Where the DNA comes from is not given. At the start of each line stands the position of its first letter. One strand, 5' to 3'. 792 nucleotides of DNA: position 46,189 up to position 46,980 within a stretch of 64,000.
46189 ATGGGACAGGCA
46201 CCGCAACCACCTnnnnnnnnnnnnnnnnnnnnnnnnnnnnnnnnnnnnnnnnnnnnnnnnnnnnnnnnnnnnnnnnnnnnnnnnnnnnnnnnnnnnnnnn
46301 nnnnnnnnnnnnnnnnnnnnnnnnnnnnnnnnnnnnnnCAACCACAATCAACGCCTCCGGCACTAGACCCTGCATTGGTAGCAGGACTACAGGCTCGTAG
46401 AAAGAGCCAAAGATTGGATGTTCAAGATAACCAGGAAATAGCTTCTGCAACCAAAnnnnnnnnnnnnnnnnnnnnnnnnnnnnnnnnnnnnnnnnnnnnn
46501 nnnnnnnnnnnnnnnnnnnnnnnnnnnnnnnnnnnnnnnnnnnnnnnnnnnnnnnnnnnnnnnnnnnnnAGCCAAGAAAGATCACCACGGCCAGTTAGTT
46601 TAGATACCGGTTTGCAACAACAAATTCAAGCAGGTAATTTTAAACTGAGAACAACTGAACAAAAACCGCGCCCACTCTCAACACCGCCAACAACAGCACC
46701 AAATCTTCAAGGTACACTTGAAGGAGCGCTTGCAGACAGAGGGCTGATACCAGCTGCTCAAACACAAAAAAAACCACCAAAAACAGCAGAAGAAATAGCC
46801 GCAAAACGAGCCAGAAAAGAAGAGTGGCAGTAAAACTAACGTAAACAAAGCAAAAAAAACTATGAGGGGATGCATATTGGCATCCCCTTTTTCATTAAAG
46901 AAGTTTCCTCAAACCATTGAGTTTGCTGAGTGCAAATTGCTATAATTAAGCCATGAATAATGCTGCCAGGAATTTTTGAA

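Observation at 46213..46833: Eukaryote-like polyproline + WH2 + central-helix (V-C) modules, duplicated, ending in a C-terminal Trp: candidate Arp2/3 or actin nucleation-promoting factor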

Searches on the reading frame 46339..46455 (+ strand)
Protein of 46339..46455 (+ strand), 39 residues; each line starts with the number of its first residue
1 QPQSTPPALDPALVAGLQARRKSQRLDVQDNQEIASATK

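Call 43: search_solved_structures(query=window:46339-46455:+, max_evalue=10, show_alignments=5)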
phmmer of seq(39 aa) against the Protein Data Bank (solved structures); distinct sequences matched with E-value up to 10: 4.
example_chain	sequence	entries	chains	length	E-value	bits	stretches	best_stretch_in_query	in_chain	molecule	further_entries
7y22_A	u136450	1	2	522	1.3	12.5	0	9-34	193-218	phage connector protein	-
6ze2_A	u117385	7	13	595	1.6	12.2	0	4-23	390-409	FAD-dependent oxidoreductase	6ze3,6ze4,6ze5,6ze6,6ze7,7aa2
9s2e_YB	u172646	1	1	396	2.2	11.8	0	3-36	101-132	Probable splicing factor YJU2B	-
5aj4_Ad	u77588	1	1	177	3.3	11.3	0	4-26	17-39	MITORIBOSOMAL PROTEIN MS26, MRPS26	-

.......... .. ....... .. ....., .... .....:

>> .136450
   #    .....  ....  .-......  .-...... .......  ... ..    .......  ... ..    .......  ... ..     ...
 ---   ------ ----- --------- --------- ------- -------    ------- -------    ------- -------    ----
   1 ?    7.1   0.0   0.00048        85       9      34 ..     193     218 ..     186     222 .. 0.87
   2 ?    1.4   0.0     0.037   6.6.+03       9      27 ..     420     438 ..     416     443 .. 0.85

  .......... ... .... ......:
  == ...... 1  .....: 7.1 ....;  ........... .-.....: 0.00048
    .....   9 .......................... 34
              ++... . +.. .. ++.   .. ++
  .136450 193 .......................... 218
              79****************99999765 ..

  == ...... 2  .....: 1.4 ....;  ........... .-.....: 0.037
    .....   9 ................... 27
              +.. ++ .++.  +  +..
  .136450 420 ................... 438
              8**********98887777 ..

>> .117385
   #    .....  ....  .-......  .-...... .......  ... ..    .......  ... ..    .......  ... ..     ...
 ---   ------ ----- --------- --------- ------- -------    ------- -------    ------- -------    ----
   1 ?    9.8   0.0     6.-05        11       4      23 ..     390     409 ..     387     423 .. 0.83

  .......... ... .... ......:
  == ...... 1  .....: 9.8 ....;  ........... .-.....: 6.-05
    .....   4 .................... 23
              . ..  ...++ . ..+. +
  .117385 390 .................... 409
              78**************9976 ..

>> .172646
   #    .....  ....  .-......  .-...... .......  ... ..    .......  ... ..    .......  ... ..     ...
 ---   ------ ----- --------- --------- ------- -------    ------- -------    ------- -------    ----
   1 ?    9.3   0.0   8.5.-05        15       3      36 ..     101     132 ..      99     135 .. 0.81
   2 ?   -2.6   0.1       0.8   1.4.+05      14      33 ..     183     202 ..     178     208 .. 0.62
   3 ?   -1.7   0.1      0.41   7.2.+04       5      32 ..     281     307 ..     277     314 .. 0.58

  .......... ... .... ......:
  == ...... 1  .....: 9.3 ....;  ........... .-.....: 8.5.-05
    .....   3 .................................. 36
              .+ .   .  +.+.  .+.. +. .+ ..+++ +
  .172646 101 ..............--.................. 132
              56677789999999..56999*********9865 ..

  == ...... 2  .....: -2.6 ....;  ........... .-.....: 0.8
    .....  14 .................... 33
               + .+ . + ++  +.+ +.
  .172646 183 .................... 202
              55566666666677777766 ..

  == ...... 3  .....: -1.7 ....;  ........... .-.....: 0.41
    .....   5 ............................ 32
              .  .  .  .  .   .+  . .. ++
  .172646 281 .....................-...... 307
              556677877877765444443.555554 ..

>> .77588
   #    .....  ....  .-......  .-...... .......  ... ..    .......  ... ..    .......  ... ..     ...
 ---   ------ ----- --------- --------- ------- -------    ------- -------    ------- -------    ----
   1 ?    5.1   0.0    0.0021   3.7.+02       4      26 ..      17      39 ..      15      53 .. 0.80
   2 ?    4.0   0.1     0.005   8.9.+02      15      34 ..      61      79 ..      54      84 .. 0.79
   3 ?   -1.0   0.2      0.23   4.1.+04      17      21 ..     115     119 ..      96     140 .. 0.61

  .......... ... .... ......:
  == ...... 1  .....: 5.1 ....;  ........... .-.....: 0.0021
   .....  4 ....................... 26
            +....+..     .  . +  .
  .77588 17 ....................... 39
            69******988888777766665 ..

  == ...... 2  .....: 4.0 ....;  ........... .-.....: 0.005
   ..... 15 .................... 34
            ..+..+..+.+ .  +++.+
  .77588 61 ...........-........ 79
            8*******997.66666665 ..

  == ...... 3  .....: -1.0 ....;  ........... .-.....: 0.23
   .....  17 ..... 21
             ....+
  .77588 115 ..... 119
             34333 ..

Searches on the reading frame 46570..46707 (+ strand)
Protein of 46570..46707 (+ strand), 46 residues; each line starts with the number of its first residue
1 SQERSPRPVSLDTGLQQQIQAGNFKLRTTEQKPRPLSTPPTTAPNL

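Call 44: search_solved_structures(query=window:46570-46689:+, max_evalue=10, show_alignments=5)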
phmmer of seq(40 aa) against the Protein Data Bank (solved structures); distinct sequences matched with E-value up to 10: 0.

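Call 45: search_protein_families(library=pfam, proteins=[window:46570-46707:+], max_evalue=10)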
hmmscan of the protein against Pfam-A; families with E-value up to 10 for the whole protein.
seq(46 aa): 0 families

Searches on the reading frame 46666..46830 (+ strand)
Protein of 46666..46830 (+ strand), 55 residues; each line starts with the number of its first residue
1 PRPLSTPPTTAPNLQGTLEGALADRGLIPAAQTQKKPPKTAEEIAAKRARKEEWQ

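Call 27: search_solved_structures(query=A3, max_evalue=10, show_alignments=5)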
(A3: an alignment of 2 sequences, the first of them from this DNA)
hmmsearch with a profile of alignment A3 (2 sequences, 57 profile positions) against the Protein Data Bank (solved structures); distinct sequences matched with E-value up to 10: 2.
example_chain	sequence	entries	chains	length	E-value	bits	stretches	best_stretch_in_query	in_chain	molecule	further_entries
3u9z_C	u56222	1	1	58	0.2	15.1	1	8-50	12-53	Ciboulot, isoform A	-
3h9p_A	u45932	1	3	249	1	12.8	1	22-55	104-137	putative triphosphoribosyl-dephospho-coA synthase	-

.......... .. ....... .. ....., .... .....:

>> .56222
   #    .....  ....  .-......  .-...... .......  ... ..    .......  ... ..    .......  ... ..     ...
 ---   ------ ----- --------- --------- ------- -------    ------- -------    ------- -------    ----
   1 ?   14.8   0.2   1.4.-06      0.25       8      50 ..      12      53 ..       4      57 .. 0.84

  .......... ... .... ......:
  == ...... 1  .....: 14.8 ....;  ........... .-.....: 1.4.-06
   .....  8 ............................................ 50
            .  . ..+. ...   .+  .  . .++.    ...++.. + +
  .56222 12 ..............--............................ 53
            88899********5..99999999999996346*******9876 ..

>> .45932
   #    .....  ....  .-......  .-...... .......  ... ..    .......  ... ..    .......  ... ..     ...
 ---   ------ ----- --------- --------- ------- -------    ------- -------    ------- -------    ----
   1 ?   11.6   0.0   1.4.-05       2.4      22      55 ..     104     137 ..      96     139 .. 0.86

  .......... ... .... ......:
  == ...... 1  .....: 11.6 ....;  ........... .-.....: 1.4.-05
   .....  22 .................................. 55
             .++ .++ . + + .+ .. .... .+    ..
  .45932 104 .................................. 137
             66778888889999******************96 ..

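Call 45: search_protein_families(library=pfam, proteins=[window:46666-46830:+], max_evalue=10)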
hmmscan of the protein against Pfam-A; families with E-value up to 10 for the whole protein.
seq(55 aa): 0 families
